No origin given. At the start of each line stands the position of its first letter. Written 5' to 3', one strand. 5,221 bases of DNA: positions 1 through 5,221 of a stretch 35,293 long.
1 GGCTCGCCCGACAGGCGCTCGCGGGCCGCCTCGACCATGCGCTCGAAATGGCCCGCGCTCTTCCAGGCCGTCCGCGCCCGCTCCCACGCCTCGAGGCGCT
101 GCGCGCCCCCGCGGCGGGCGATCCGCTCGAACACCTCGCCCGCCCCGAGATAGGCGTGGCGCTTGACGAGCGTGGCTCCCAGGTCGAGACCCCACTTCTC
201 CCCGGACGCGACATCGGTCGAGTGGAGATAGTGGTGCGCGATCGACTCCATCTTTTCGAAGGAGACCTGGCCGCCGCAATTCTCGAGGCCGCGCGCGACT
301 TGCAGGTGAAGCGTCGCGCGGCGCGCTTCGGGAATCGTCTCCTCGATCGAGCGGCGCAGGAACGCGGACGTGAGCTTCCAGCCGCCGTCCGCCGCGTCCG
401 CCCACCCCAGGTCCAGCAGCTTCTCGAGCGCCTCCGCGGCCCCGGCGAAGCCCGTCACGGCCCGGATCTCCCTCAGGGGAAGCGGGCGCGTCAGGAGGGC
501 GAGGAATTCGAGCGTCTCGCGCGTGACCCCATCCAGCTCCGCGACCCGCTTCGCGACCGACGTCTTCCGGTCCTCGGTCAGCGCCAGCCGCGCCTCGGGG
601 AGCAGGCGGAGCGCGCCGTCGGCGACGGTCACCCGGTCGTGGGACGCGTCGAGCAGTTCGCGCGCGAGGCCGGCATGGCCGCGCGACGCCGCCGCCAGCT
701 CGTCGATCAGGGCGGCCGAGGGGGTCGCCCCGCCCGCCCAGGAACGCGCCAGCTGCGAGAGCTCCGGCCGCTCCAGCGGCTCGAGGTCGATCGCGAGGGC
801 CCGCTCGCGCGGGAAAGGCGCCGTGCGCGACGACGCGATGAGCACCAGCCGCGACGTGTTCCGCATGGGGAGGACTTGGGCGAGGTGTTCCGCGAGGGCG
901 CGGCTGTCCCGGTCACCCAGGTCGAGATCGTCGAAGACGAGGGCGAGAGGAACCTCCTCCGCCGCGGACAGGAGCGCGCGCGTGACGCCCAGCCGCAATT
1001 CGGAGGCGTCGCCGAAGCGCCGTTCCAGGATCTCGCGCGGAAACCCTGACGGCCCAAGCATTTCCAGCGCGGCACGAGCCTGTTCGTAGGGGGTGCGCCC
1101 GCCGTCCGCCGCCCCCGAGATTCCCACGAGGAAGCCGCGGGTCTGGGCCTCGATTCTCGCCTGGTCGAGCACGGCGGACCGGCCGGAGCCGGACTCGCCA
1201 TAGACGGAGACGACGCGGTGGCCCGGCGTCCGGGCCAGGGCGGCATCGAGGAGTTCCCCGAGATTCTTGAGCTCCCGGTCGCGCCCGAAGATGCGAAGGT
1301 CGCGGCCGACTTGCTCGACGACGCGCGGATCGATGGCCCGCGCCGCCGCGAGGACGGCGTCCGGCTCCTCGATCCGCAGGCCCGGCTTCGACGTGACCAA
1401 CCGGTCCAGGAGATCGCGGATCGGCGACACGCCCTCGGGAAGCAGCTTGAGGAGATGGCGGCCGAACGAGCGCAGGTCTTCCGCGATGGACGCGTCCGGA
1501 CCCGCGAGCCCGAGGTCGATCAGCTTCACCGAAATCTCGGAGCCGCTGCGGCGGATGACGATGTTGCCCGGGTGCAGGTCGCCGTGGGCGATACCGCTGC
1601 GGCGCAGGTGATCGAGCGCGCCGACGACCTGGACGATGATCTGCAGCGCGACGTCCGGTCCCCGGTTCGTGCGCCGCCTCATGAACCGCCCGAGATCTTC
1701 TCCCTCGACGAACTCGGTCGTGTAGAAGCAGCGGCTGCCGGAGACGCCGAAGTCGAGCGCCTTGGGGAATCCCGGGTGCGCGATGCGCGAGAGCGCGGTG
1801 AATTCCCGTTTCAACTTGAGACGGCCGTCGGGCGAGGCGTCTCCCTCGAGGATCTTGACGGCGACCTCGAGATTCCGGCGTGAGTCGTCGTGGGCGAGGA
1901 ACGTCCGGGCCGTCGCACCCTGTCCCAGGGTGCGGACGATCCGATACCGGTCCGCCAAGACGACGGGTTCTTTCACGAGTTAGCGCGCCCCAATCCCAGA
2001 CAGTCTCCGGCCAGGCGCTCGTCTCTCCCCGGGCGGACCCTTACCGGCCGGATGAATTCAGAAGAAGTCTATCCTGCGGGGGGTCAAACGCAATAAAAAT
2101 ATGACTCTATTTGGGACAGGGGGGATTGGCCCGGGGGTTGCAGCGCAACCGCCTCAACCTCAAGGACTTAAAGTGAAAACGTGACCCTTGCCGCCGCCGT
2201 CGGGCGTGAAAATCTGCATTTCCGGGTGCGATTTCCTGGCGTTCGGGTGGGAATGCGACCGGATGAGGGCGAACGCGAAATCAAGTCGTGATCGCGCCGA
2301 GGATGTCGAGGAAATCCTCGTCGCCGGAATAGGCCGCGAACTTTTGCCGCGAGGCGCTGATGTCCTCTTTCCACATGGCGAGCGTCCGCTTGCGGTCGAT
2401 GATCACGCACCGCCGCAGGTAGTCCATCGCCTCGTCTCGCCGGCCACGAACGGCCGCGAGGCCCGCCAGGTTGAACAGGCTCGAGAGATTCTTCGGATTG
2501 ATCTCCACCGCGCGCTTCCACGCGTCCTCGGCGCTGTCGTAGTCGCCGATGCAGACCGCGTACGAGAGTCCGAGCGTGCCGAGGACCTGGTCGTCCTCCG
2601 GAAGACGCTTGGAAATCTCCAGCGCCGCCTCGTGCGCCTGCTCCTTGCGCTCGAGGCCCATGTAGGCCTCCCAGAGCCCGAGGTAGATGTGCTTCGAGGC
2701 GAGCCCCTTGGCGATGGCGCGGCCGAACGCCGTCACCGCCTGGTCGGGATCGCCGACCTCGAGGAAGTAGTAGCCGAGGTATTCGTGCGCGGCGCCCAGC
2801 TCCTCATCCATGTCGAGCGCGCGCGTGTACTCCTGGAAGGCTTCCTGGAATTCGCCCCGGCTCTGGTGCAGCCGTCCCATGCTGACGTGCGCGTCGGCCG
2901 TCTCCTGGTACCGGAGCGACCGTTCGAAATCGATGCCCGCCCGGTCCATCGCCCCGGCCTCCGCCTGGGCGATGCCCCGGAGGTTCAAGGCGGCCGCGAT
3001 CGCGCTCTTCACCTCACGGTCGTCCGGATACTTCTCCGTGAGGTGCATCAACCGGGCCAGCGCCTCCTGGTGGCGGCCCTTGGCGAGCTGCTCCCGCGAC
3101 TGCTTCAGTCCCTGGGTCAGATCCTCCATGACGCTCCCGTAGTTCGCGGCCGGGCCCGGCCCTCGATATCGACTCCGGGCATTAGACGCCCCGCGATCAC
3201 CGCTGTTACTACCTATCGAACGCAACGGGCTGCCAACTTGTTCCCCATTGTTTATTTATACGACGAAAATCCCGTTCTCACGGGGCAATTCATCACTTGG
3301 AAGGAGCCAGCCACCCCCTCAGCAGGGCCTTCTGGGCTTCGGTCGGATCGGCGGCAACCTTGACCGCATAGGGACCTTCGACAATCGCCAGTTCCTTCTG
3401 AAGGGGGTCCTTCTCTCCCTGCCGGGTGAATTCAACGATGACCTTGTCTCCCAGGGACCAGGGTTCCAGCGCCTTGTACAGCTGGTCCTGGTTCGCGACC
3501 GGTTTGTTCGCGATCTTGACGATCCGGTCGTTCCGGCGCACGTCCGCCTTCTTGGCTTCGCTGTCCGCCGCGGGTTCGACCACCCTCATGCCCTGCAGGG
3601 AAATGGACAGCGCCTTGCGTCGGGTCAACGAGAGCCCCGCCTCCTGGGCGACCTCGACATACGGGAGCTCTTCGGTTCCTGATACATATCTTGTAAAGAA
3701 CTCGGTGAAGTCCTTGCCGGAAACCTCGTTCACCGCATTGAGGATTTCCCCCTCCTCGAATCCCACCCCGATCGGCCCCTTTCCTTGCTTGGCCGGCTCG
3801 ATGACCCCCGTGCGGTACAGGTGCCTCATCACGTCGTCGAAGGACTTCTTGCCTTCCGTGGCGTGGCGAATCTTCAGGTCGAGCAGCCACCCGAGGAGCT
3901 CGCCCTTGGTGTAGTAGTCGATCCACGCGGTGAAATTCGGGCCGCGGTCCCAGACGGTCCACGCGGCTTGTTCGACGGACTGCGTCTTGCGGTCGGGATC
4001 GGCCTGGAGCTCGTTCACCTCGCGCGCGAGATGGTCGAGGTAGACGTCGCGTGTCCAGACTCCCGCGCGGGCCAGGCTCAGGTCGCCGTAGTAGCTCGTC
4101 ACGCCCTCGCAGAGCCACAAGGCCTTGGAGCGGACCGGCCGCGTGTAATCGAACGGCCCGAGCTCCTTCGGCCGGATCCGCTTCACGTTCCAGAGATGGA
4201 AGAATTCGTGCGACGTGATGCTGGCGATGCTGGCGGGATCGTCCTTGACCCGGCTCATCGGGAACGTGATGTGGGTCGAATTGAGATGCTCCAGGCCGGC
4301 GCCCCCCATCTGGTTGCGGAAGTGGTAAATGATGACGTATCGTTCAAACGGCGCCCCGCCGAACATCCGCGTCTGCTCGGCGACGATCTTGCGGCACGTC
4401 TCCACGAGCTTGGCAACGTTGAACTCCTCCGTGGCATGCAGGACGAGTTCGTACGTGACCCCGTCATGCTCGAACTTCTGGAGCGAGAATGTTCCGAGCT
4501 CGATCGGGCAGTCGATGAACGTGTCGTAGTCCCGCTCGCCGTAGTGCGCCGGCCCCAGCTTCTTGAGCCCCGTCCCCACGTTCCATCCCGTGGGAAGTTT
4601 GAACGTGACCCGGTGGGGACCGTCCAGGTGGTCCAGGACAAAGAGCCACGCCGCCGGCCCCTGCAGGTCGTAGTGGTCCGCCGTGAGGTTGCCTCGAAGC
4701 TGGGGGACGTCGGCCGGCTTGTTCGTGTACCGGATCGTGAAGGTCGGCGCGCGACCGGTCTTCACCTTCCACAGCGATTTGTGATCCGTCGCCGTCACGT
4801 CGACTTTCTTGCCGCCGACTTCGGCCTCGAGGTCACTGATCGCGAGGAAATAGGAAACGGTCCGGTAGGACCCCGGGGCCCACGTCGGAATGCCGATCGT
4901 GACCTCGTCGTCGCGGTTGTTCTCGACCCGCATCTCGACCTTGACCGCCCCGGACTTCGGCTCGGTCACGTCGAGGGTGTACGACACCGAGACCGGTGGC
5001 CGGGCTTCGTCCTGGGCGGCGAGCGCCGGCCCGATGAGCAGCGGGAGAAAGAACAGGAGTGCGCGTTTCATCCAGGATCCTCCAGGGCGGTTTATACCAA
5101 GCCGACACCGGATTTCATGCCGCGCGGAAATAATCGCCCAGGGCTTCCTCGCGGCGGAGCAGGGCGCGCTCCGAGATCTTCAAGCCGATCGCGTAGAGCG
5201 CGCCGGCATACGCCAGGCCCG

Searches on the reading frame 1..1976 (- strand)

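Call 33: search_protein_families(library=pfam, proteins=[window:1-1976:-], max_evalue=10)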
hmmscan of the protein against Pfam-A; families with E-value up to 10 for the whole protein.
window:1-1976:- (658 aa): 11 families
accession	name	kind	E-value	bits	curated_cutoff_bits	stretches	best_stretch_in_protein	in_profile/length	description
PF00069.31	Pkinase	-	3.4e-18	66.4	31.7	1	11-158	1-145/263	Protein kinase domain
PF13191.12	AAA_16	-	2e-15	58.1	32.6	1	229-378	2-165/167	AAA ATPase domain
PF07714.23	PK_Tyr_Ser-Thr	-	8.7e-14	51.9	23.1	1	13-158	3-149/258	Protein tyrosine and serine/threonine kinase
PF01636.29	APH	-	1.7e-05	25.1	23.2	2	112-160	148-199/239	Phosphotransferase enzyme family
PF03109.22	ABC1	-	0.00021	21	22.9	1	86-159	146-215/244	ABC1 atypical kinase-like domain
PF06293.20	Kdo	-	0.00048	20.1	21.3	1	51-156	54-167/207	Lipopolysaccharide kinase (Kdo/WaaP) family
PF20703.3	nSTAND1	-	0.0049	17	27.1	1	230-293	17-60/379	Novel STAND NTPase 1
PF25199.1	nSTAND_NTPase5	-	0.005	17.1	34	1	235-282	21-71/145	Novel STAND NTPase 5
PF19974.5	TCAD9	-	0.0095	15.6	40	1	125-168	295-334/429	Ternary complex associated domain 9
PF13401.12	AAA_22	-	0.016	15.9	27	1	253-365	5-104/130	AAA domain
PF16847.10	AvrPtoB_bdg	-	0.046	14.7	27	0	99-127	9-37/91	Avirulence AvrPtoB, BAK1-binding domain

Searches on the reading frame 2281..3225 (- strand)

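Call 76: search_protein_families(library=pfam, proteins=[window:2281-3225:-], max_evalue=0.001)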
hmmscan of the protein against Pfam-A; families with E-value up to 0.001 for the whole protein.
window:2281-3225:- (314 aa): 16 families
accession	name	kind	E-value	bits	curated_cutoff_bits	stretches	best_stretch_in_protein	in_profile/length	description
PF07719.23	TPR_2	-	4.1e-19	67.5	27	0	110-141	1-32/34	Tetratricopeptide repeat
PF00515.34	TPR_1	-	1.7e-16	59.7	27.8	0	227-246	15-34/34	Tetratricopeptide repeat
PF14559.12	TPR_19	-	1.8e-16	60.7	25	2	227-272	5-50/68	Tetratricopeptide repeat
PF13432.12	TPR_16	-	2.5e-15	57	32.7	2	227-273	11-57/65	Tetratricopeptide repeat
PF13428.12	TPR_14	-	1.5e-14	53.5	23.5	0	225-254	13-42/44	Tetratricopeptide repeat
PF13424.12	TPR_12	-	2.7e-13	50.3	30.1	1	108-172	1-73/77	Tetratricopeptide repeat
PF13181.12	TPR_8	-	1.5e-11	43.9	25.7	0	110-142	1-33/34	Tetratricopeptide repeat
PF13174.12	TPR_6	-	4.5e-09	36.8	26.3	0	47-68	11-32/33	Tetratricopeptide repeat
PF13414.12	TPR_11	-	6.3e-09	35.8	26.8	0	227-254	8-35/42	TPR repeat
PF13431.12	TPR_17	-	5.8e-08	32.8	24.4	0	236-261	2-27/34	Tetratricopeptide repeat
PF13176.12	TPR_7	-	2.1e-07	30.9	27.9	0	112-142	1-33/36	Tetratricopeptide repeat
PF13374.12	TPR_10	-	2.4e-07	31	27.5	0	248-282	3-36/42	Tetratricopeptide repeat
PF23914.1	TPR_CcmH_CycH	-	6.9e-07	29.7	42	1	150-246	56-154/158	Cytochrome c-type biogenesis protein H TPR domain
PF14561.12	TPR_20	-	1.3e-05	25.9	25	0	235-279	10-54/90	Tetratricopeptide repeat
PF10602.15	RPN7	-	2.7e-05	24.4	29.6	0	126-180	19-72/174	26S proteasome subunit RPN7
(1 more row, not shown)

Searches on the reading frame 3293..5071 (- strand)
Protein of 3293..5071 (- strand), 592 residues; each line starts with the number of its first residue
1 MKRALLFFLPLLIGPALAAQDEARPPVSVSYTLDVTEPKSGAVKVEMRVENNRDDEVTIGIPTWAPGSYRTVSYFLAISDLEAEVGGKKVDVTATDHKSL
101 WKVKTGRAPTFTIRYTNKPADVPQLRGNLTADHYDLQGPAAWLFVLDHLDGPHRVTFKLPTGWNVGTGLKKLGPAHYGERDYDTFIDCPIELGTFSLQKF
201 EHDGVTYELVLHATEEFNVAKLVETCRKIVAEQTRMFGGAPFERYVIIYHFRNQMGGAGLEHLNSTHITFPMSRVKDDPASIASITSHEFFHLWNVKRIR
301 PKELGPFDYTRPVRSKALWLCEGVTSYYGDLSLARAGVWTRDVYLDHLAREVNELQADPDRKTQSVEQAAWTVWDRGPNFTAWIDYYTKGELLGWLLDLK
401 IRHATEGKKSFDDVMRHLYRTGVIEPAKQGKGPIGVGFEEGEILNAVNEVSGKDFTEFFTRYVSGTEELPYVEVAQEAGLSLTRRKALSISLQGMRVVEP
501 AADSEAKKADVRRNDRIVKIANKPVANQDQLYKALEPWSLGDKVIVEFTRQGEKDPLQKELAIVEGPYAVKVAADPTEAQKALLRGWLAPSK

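Call 76: search_protein_families(library=pfam, proteins=[window:3293-5071:-], max_evalue=0.001)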
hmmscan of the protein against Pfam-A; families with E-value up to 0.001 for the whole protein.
window:3293-5071:- (592 aa): 3 families
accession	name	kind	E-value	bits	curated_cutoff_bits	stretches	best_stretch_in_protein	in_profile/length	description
PF05299.18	Peptidase_M61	-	5.2e-37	127.3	22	1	283-393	3-118/118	M61 glycyl aminopeptidase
PF17899.6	Peptidase_M61_N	-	1.4e-32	113.4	23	1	30-193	1-167/168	Peptidase M61 N-terminal domain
PF13180.12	PDZ_2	-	1.1e-06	29.2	27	1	487-555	12-74/80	PDZ domain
